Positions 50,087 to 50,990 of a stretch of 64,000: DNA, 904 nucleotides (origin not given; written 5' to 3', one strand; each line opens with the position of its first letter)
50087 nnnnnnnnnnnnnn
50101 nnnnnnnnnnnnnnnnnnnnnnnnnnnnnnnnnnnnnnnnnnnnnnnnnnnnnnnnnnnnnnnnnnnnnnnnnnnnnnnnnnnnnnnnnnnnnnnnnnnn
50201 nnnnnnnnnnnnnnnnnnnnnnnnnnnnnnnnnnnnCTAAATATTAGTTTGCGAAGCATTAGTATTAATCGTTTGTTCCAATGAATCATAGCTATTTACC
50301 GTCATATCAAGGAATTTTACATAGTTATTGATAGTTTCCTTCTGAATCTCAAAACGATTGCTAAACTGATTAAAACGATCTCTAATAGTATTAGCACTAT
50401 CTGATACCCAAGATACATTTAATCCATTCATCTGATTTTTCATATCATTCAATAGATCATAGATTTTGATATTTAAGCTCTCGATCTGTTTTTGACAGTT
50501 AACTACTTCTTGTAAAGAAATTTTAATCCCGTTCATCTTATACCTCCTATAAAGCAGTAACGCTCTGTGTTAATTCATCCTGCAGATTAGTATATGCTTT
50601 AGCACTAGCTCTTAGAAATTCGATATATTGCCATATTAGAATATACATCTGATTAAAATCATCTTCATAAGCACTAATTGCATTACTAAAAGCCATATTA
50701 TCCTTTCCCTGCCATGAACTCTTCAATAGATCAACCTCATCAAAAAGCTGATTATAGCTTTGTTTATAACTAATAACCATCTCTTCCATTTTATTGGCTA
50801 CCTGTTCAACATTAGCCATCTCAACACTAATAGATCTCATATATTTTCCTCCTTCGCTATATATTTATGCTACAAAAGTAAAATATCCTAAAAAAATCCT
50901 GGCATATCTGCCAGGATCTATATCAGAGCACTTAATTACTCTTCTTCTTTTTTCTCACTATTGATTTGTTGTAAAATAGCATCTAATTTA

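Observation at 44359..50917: Stripped-down T7SSb-like operon with no EsaA/EssA/EssB/EsaB: two WXG100-type genes, a Big_2 lipoprotein, a short EssC and one small ORF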

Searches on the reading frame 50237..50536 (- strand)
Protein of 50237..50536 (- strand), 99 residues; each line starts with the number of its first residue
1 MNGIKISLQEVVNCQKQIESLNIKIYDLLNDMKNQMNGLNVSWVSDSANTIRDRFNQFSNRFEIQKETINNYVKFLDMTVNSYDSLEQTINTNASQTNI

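Call 3: search_protein_families(library=pfam, proteins=[window:50237-50536:-], max_evalue=1)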
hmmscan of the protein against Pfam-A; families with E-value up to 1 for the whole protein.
window:50237-50536:- (99 aa): 7 families
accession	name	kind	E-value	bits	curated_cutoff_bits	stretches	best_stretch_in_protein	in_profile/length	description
PF06013.18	WXG100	-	5.9e-06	26.9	27.3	1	4-88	2-86/86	Proteins of 100 residues with WXG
PF22813.1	TcaA_2nd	-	0.00067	20.4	26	1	35-97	4-66/103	TcaA protein second domain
PF09674.15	DUF2400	-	0.012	16.1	25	1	25-97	33-105/225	Protein of unknown function (DUF2400)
PF13874.11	Nup54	-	0.027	14.9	30.5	1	55-94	31-70/140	Nucleoporin complex subunit 54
PF08735.15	DUF1786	-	0.15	11.8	25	1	34-96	13-78/252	Putative pyruvate format-lyase activating enzyme (DUF1786)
PF08702.15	Fib_alpha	-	0.44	11.2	29.9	1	3-93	39-128/143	Fibrinogen alpha/beta chain family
PF22638.1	FlgK_D1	-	0.84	9.6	28.6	1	45-83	43-81/233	Flagellar hook-associated protein FlgK helical domain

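Call 4: search_protein_families(library=ncbifam, proteins=[window:50237-50536:-], max_evalue=1)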
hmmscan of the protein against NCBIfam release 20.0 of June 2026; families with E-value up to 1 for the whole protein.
window:50237-50536:- (99 aa): 4 families
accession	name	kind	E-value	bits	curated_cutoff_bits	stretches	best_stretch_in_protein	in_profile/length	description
NF035934.1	ESAT6_2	subfamily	7.6e-34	115.8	100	1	3-96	2-95/96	pore-forming ESAT-6 family protein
TIGR03930.1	WXG100_ESAT6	subfamily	1.8e-05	24.8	44.85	1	4-89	2-87/90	WXG100 family type VII secretion target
NF010452.0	PRK13879.1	equivalog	0.041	13.1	286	1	4-76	42-112/255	P-type conjugative transfer protein TrbJ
NF045979.1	ComEC_MAG0480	equivalog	0.27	9.9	150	1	6-99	134-222/461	MAG0480 family ComEC-like protein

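Call 66: search_solved_structures(query=window:50237-50536:-, max_evalue=1, show_alignments=1)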
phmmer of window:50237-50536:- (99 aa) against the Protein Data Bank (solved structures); distinct sequences matched with E-value up to 1: 9.
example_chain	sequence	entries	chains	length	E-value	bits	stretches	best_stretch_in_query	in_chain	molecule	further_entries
3zhe_A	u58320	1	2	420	0.25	15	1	5-97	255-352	NONSENSE-MEDIATED MRNA DECAY PROTEIN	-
5t7v_SF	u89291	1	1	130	0.27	14.9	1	10-55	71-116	30S ribosomal protein S8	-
5tcu_SF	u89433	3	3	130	0.27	14.9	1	10-55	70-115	30S ribosomal protein S8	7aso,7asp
5li0_h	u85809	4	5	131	0.28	14.9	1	10-55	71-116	30S ribosomal protein S8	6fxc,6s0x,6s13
5nd8_h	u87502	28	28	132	0.28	14.8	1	10-55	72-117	30S ribosomal protein S8 | Small ribosomal subunit protein uS8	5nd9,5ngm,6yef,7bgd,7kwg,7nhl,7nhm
6wlz_N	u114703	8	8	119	0.71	13.5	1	45-90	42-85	V-type proton ATPase subunit F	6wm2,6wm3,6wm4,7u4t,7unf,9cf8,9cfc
2vs0_A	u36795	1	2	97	0.81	13.4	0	4-93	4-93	VIRULENCE FACTOR ESXA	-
2vrz_A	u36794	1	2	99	0.84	13.3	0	4-93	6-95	VIRULENCE FACTOR ESXA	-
8glv_Em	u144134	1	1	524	0.98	13.1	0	16-65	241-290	Dynein regulatory complex subunit 3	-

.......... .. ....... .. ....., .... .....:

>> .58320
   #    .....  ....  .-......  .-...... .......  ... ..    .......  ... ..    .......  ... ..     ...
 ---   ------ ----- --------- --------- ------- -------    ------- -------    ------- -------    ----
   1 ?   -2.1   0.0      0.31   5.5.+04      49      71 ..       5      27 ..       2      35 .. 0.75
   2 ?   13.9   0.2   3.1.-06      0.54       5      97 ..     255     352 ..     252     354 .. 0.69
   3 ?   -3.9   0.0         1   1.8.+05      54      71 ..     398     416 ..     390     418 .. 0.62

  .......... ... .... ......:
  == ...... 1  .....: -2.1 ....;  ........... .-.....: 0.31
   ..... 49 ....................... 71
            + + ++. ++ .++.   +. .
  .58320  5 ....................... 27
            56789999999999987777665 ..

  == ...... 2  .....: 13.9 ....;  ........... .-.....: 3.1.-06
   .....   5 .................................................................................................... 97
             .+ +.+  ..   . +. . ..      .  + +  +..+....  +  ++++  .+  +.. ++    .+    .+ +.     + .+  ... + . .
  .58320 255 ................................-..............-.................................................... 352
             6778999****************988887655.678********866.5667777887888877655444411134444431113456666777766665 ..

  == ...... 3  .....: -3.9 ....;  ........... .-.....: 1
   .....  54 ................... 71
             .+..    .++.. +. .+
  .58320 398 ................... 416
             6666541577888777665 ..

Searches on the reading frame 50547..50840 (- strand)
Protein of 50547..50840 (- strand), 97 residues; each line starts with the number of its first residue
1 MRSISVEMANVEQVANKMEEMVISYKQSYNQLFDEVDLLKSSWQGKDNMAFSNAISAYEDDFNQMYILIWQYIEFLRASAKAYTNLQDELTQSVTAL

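Call 3: search_protein_families(library=pfam, proteins=[window:50547-50840:-], max_evalue=1)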
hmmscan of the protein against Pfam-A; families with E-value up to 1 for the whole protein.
window:50547-50840:- (97 aa): 7 families
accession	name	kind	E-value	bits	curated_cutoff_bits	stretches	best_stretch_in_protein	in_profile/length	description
PF06013.18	WXG100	-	2.9e-07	31.1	27.3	1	4-85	2-83/86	Proteins of 100 residues with WXG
PF19174.5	DUF5856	-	0.011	17.2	34.6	1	24-94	12-87/94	Family of unknown function (DUF5856)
PF05008.21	V-SNARE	-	0.019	15.9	25.9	1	18-72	1-55/92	Vesicle transport v-SNARE protein N-terminus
PF17045.10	CEP63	-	0.038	14.2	33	1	9-66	63-122/263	Centrosomal protein of 63 kDa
PF12210.13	Hrs_helical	-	0.11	13.4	30.6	1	47-93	25-71/95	Hepatocyte growth factor-regulated tyrosine kinase substrate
PF25792.1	BREX_BrxC_helical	-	0.16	12.7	27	1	15-90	37-116/123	BREX ATP-binding protein BrxC alpha helical domain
PF08702.15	Fib_alpha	-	0.24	12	29.9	1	9-73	31-97/143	Fibrinogen alpha/beta chain family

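Call 4: search_protein_families(library=ncbifam, proteins=[window:50547-50840:-], max_evalue=1)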
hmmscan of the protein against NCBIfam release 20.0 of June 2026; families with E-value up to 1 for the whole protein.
window:50547-50840:- (97 aa): 2 families
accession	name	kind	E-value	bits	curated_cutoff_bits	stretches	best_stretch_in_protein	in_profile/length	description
TIGR03930.1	WXG100_ESAT6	subfamily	4.5e-09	36.4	44.85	1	4-86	2-84/90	WXG100 family type VII secretion target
NF035934.1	ESAT6_2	subfamily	2e-07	31.2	100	1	3-93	2-92/96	pore-forming ESAT-6 family protein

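Call 67: search_solved_structures(query=window:50547-50840:-, max_evalue=1, show_alignments=1)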
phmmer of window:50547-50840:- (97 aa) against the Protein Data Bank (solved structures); distinct sequences matched with E-value up to 1: 3.
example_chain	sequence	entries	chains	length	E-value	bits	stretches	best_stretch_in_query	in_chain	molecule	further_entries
4lws_A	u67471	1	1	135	7e-05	26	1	5-85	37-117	Uncharacterized protein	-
1wdf_A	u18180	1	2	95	0.42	14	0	49-93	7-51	E2 glycoprotein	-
1wdg_A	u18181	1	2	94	0.87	13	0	49-91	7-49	E2 glycoprotein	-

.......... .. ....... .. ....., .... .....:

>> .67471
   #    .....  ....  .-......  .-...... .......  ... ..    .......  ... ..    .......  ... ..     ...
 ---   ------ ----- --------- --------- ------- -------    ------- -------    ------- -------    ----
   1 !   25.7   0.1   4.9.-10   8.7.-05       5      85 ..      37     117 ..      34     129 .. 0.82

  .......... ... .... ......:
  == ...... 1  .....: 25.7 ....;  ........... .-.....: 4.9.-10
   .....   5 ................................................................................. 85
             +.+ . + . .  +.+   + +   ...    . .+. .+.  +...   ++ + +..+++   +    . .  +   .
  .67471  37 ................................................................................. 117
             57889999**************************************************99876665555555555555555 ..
